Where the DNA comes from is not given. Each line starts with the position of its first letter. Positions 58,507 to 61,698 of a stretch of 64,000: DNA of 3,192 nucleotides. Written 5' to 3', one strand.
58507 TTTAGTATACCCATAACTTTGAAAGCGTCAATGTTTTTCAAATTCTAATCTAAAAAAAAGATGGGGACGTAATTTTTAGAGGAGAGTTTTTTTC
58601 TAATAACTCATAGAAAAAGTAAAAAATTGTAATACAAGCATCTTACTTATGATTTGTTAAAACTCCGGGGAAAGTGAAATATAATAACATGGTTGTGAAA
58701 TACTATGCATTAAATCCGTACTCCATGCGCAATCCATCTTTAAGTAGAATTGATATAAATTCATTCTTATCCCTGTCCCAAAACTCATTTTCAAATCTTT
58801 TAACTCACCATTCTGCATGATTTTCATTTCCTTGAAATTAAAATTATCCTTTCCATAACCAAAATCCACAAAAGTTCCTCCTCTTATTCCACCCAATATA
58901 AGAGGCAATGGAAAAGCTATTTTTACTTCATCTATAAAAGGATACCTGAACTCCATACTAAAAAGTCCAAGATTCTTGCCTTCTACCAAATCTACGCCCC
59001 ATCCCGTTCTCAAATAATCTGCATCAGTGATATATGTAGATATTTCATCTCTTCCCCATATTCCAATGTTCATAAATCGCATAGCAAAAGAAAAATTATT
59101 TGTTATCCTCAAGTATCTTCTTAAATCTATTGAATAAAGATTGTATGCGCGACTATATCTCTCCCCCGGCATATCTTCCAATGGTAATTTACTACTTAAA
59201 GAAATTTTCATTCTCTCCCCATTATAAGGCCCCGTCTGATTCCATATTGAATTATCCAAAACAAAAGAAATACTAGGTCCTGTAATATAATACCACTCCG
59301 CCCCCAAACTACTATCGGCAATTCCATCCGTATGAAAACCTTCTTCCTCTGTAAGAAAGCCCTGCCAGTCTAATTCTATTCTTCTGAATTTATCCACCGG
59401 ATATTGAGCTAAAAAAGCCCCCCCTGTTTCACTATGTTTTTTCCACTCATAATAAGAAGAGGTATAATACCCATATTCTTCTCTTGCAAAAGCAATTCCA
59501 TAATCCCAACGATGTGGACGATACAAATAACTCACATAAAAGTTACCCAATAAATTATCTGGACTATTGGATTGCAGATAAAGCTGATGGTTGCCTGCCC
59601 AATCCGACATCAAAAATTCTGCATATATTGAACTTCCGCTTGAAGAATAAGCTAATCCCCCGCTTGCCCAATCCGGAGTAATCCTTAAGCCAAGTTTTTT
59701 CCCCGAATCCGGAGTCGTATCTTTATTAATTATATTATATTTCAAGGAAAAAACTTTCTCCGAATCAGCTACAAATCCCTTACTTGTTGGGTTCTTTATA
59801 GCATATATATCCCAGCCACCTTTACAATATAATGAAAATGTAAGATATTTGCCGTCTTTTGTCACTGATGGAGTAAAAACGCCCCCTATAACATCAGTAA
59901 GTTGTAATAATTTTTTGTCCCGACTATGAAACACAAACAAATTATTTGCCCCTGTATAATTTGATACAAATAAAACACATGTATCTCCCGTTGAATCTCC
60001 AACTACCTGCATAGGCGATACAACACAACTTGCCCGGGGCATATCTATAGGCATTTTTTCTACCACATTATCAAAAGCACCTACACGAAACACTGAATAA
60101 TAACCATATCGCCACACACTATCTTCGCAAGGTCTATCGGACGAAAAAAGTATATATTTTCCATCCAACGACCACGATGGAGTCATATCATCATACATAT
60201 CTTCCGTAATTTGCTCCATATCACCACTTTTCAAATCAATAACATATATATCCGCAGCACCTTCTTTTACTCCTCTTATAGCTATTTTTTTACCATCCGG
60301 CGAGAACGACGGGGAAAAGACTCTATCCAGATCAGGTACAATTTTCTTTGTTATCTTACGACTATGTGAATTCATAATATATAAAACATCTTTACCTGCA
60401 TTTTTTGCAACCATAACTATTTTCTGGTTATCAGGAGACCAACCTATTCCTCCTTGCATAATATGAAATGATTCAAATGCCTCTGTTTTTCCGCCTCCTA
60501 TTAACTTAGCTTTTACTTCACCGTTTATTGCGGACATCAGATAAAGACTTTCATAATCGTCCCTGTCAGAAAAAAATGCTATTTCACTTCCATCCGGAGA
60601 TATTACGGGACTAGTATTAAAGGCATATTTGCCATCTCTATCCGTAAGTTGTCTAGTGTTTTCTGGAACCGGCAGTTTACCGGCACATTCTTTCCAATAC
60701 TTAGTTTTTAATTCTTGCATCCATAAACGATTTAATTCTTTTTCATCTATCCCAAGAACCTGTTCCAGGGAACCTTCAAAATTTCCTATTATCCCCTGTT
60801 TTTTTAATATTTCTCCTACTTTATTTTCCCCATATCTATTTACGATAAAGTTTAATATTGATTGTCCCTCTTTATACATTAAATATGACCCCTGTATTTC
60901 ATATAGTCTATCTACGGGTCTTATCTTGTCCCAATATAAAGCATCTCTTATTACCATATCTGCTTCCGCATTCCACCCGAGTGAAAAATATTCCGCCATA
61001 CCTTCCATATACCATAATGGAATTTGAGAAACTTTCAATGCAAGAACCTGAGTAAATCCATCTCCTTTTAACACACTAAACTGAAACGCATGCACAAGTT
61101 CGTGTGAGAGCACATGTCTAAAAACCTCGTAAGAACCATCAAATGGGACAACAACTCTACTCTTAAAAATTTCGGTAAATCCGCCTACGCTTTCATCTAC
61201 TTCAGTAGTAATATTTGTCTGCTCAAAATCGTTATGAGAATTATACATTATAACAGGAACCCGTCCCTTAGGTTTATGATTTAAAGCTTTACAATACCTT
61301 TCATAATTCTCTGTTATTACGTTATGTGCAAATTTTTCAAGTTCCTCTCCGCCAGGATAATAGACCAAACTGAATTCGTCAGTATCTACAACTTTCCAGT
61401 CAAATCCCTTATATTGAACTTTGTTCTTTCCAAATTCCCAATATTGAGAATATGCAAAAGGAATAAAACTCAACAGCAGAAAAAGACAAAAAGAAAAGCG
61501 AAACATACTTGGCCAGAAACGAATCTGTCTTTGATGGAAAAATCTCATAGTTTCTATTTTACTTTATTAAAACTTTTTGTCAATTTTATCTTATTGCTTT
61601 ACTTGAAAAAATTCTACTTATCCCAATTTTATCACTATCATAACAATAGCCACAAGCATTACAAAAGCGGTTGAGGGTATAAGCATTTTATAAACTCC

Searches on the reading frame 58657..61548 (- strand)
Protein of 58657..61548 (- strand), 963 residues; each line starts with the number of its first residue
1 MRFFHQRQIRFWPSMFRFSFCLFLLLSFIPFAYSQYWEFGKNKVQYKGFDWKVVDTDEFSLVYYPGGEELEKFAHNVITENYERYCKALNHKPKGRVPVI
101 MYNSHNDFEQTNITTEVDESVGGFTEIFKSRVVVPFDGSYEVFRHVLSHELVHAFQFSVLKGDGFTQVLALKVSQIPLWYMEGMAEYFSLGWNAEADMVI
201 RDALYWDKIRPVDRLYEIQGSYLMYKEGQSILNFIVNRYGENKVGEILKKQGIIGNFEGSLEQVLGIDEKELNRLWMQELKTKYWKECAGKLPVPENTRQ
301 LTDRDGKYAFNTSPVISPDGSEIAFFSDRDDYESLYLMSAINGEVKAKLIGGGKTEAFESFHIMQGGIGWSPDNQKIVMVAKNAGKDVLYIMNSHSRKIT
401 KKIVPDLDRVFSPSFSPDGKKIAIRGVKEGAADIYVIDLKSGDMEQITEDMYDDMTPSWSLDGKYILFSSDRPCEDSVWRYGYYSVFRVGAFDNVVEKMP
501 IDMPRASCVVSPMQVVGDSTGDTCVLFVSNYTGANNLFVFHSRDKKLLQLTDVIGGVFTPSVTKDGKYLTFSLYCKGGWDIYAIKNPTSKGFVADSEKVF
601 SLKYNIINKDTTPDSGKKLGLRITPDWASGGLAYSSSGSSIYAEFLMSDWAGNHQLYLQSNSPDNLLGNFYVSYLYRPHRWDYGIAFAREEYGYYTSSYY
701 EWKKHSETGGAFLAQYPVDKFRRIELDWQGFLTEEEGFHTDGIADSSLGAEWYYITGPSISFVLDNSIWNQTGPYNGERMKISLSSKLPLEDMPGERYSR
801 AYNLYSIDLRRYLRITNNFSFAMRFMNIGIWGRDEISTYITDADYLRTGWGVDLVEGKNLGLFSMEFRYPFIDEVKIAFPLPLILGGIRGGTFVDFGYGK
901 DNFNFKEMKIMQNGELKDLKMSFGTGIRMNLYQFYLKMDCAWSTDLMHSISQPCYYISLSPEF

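Call 36: search_protein_families(library=ncbifam, proteins=[window:58657-61548:-], max_evalue=0.00001)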
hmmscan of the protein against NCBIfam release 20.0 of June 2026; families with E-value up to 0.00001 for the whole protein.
window:58657-61548:- (963 aa): 5 families
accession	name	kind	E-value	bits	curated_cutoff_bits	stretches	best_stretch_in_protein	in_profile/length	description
TIGR02800.1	propeller_TolB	equivalog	8.6e-35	120.5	343.15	1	370-479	198-306/418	Tol-Pal system beta propeller repeat protein TolB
NF002183.0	PRK01029.1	equivalog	2.2e-24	86.3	405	1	363-471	281-390/429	Tol-Pal system protein TolB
NF053518.1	DipepPtdsDpp5Prph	equivalog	1.4e-12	47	900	0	297-401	238-336/655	dipeptidyl-peptidase Dpp5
NF033523.0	lasso_peptidase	equivalog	2.9e-09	36.2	400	0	412-472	92-152/638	Atxe2 family lasso peptide isopeptidase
NF003124.0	PRK04043.1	equivalog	4.5e-07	29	428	0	386-570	212-383/419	Tol-Pal system protein TolB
